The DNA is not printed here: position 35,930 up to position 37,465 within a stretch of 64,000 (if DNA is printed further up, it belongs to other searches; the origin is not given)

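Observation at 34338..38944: Stress-response module: KGG peptide, YflT-like membrane protein and a two-component pair split by a divergent aminotransferase-like gene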

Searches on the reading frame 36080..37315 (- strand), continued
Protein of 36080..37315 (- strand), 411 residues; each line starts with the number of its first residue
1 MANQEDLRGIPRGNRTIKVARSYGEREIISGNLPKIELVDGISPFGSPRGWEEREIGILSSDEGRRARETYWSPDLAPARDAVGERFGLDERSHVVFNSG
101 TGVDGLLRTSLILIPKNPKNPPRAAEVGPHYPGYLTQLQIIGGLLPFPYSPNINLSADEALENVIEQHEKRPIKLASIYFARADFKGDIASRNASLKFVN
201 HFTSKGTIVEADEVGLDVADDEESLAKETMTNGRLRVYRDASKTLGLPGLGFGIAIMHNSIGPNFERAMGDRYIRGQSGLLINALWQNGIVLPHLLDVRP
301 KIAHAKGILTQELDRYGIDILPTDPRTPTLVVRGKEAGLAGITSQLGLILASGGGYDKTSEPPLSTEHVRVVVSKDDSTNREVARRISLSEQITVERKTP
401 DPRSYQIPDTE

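Call 46: fold_search(model_id=the predicted structure, library=pdb)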
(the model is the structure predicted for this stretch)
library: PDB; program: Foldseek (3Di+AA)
matches with E <= 10: 1908; with E <= 0.001: 1484
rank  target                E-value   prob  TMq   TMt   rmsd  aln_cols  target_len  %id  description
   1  8bj3_B                9.3e-20  1.00  0.67  0.76   3.7       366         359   18  Crystal structure of Medicago truncatula histidinol-phosphate aminotransferase (HISN6) in complex with histidinol-phos (released 2023-03-22)
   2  3euc_A                2.4e-19  1.00  0.70  0.78   4.0       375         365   17  Crystal structure of histidinol-phosphate aminotransferase (YP_297314.1) from RALSTONIA EUTROPHA JMP134 at 2.05 A reso (released 2008-11-11)
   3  3ftb_A                2.8e-19  1.00  0.68  0.82   3.5       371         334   15  The crystal structure of the histidinol-phosphate aminotransferase from Clostridium acetobutylicum (released 2009-02-17)
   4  8bj1_B                3.4e-19  1.00  0.68  0.76   3.7       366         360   18  Crystal structure of Medicago truncatula histidinol-phosphate aminotransferase (HISN6) in the open state (released 2023-03-22)
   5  8bj1_A                4.5e-19  1.00  0.67  0.76   3.7       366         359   18  Crystal structure of Medicago truncatula histidinol-phosphate aminotransferase (HISN6) in the open state (released 2023-03-22)
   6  8bj4_C                9.1e-19  1.00  0.68  0.76   3.5       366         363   18  Crystal structure of Medicago truncatula histidinol-phosphate aminotransferase (HISN6) in apo form (released 2023-03-22)
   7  3ftb_D                3.5e-18  1.00  0.68  0.82   3.3       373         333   16  The crystal structure of the histidinol-phosphate aminotransferase from Clostridium acetobutylicum (released 2009-02-17)
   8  1lkc                  3.7e-18  1.00  0.66  0.75   3.8       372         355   15  Crystal Structure of L-Threonine-O-3-Phosphate Decarboxylase from Salmonella enterica (released 2002-05-01)
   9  3get_B                3.7e-18  1.00  0.65  0.74   4.8       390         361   15  Crystal structure of putative histidinol-phosphate aminotransferase (NP_281508.1) from Campylobacter jejuni at 2.01 A  (released 2009-03-24)
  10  3get_A                3.7e-18  1.00  0.65  0.72   5.0       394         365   16  Crystal structure of putative histidinol-phosphate aminotransferase (NP_281508.1) from Campylobacter jejuni at 2.01 A  (released 2009-03-24)
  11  1wst                  6.6e-18  1.00  0.72  0.73   3.8       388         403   14  Crystal structure of multiple substrate aminotransferase (MsAT) from Thermococcus profundus (released 2005-10-25)
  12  4wbt_C                7.0e-18  1.00  0.68  0.76   4.0       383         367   17  Crystal structure of histidinol-phosphate aminotransferase from Sinorhizobium meliloti in complex with pyridoxal-5'-ph (released 2014-09-24)
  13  4wbt_B                7.9e-18  1.00  0.69  0.76   3.5       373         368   17  Crystal structure of histidinol-phosphate aminotransferase from Sinorhizobium meliloti in complex with pyridoxal-5'-ph (released 2014-09-24)
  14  4wbt_A                8.3e-18  1.00  0.68  0.75   4.0       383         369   17  Crystal structure of histidinol-phosphate aminotransferase from Sinorhizobium meliloti in complex with pyridoxal-5'-ph (released 2014-09-24)
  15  3ffh_A                9.9e-18  1.00  0.65  0.75   4.0       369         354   16  The crystal structure of histidinol-phosphate aminotransferase from Listeria innocua Clip11262. (released 2008-12-23)
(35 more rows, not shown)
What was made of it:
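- On Fold-type-I / class I-II aminotransferases (Pfam PF00155): Foldseek matches HisC, CobD and AspAT at E 1e-16 to 1e-19, with TM 0.61-0.82 (call 46).
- Foldseek's top matches are HisC and CobD, E about 1e-19 (call 46).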

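Call 47: search_solved_structures(query=A2, max_evalue=0.001, show_alignments=4)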
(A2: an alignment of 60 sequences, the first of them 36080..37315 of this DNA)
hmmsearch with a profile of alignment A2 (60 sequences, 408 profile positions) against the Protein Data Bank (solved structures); distinct sequences matched with E-value up to 0.001: 204 (the best 60 are shown).
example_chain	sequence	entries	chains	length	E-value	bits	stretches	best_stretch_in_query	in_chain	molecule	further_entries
3get_A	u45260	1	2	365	1.8e-28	102.6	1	35-366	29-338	Histidinol-phosphate aminotransferase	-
3hdo_A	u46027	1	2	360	1.2e-27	99.9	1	22-339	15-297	Histidinol-phosphate aminotransferase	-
3ffh_A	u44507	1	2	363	3.3e-27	98.5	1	36-312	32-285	Histidinol-phosphate aminotransferase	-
1h1c_A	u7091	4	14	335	7e-27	97.4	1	182-361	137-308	HISTIDINOL-PHOSPHATE AMINOTRANSFERASE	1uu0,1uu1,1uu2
2f8j_A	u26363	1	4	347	7.7e-27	97.3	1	182-361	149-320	Histidinol-phosphate aminotransferase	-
3cq5_A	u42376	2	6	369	3.3e-25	91.9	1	36-295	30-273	Histidinol-phosphate aminotransferase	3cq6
3cq4_A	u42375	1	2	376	3.6e-25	91.8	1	36-294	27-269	Histidinol-phosphate aminotransferase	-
3ftb_A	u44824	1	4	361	3.7e-25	91.7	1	34-391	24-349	Histidinol-phosphate aminotransferase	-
1fg3_A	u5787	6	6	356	1.5e-24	89.7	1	71-325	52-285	HISTIDINOL PHOSPHATE AMINOTRANSFERASE | HISTIDINOL-PHOSPHATE AMINOTRANSFERASE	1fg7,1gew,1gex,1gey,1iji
1o4s_A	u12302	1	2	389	8.7e-24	87.2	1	32-398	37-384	Aspartate aminotransferase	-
7szp_A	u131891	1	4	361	1.3e-23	86.7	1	181-324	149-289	Histidinol-phosphate aminotransferase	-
4fl0_A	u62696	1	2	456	1.1e-22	83.6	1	30-397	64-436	Aminotransferase ALD1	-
8bj1_A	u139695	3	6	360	1.5e-22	83.1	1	35-325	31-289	histidinol-phosphate aminotransferase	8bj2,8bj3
8bj4_A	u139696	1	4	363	1.6e-22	83.1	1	35-325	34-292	histidinol-phosphate aminotransferase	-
9t0w_A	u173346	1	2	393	3.7e-22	81.8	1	65-339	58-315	Histidinol-phosphate aminotransferase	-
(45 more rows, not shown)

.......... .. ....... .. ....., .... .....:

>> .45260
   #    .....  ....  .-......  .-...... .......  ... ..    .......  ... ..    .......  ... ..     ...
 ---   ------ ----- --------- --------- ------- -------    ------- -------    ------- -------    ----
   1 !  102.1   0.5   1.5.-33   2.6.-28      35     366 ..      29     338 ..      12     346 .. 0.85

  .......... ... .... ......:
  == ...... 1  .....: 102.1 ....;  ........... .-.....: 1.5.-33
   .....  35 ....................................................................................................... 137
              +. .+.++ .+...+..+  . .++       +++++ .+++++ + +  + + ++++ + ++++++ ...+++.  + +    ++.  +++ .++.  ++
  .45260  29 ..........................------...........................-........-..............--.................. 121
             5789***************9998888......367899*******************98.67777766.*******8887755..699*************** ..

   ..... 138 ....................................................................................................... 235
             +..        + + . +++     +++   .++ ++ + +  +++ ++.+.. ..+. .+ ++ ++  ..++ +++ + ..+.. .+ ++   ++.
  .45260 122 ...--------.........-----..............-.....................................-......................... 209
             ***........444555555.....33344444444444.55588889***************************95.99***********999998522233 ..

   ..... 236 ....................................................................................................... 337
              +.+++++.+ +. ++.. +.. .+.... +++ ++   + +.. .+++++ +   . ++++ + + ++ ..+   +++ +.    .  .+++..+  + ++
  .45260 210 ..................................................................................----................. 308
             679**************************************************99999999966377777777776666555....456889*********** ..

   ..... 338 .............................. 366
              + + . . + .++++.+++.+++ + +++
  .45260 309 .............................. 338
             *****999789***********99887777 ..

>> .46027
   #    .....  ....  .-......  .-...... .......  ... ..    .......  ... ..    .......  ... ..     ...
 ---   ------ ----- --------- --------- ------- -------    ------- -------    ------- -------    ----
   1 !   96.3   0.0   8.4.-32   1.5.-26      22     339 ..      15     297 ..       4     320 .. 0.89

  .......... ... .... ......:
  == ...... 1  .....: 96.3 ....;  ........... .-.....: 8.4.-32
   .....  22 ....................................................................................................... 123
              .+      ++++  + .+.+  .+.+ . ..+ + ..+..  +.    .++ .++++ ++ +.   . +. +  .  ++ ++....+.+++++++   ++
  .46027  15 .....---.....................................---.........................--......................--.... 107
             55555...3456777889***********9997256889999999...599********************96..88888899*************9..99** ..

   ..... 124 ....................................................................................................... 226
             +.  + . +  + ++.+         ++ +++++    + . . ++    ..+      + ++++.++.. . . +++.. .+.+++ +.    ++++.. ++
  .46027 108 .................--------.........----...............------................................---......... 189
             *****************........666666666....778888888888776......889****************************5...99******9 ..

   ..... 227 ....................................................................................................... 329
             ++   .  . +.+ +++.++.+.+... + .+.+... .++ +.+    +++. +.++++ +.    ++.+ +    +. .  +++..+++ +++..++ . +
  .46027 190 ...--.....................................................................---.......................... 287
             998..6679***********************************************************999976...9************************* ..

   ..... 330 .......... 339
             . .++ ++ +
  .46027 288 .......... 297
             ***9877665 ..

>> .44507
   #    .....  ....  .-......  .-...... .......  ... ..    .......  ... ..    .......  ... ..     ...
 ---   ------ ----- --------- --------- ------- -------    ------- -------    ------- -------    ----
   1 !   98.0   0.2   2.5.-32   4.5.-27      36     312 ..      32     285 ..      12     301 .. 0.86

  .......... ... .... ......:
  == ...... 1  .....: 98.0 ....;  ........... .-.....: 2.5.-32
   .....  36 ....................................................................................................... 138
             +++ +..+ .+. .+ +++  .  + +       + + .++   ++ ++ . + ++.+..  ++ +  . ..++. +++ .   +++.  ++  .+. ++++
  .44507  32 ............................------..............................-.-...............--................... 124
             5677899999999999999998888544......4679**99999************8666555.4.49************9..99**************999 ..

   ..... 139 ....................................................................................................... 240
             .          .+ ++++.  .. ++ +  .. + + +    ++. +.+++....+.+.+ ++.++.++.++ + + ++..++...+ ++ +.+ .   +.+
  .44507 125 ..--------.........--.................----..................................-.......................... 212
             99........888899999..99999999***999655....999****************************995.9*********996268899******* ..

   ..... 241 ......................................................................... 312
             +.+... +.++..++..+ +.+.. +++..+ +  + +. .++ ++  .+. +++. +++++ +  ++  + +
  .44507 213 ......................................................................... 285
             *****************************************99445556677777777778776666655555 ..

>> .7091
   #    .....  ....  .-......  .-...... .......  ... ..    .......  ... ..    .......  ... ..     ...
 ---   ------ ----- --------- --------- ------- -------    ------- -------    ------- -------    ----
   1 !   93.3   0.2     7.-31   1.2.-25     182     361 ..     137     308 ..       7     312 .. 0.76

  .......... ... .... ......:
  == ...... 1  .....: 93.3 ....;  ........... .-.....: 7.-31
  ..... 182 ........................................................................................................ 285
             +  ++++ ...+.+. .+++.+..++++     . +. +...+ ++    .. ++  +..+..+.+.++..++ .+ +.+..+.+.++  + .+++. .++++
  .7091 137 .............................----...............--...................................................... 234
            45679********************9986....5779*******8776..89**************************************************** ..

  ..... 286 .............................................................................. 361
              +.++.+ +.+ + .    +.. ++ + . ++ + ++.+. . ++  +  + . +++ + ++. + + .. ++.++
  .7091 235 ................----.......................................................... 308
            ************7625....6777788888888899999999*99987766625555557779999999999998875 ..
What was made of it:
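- The family profile matches PDB HisC at E 1.8e-28 (call 47).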

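Call 62: find_encoding_contigs(protein=P0050, flank=4000, max_places=1)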
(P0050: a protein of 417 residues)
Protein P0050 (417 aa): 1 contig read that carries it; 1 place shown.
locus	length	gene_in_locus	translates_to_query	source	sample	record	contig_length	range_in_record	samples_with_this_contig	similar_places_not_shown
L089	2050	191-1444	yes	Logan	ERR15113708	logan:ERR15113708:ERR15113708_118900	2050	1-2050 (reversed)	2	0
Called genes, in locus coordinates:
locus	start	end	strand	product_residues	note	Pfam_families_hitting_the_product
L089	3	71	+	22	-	?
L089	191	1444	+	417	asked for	PF00155:Aminotran_1_2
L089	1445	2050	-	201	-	?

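Call 63: find_encoding_contigs(protein=P0030, flank=4000, max_places=1)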
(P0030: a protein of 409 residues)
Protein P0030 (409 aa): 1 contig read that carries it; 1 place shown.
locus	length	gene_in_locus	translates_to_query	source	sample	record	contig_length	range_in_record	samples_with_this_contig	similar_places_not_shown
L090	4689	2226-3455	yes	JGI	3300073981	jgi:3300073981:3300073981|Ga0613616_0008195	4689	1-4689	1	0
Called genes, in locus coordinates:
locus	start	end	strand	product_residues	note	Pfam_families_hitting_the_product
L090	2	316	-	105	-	?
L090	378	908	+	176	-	PF00588:SpoU_methylase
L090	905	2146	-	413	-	PF01590:GAF, PF13185:GAF_2, PF13492:GAF_3 (weak), PF00512:HisKA, PF02518:HATPase_c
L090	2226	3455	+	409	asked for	PF00155:Aminotran_1_2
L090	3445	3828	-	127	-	-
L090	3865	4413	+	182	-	PF03167:UDG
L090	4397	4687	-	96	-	?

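Call 64: find_encoding_contigs(protein=P0042, flank=4000, max_places=1)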
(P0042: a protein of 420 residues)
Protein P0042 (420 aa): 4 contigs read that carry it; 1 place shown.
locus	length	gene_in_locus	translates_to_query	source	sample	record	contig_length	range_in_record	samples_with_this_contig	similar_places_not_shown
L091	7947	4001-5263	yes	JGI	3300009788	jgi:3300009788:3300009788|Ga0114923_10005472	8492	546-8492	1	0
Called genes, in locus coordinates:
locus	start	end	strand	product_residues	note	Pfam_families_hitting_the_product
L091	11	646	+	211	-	PF18904:DUF5660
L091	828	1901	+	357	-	PF01546:Peptidase_M20, PF07687:M20_dimer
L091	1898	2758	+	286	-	PF00583:Acetyltransf_1, PF13508:Acetyltransf_7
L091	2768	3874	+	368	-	PF02746:MR_MLE_N, PF26685:DUF8230_C (faint), PF13378:MR_MLE_C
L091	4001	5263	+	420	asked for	PF00155:Aminotran_1_2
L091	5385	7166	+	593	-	PF07973:tRNA_SAD, PF00587:tRNA-synt_2b, PF03129:HGTP_anticodon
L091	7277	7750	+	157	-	PF05198:IF3_N, PF00707:IF3_C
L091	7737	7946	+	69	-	PF01632:Ribosomal_L35p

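Call 82: find_homologous_proteins(query=A8, max_evalue=1e-10)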
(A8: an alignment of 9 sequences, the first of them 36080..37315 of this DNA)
Query A8 (9 sequences) (411 aa, profile of the alignment): 4 proteins with E <= 1e-10 among 8000 candidates.
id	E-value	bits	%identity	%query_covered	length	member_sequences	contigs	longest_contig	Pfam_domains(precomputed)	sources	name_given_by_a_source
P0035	6.7e-154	531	34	43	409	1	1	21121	PF00155.28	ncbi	-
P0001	1.3e-148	513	100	100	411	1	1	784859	-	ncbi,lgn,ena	-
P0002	1.2e-144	500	58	97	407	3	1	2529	-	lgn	-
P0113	6.9e-117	409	24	91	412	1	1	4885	PF00155.28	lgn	-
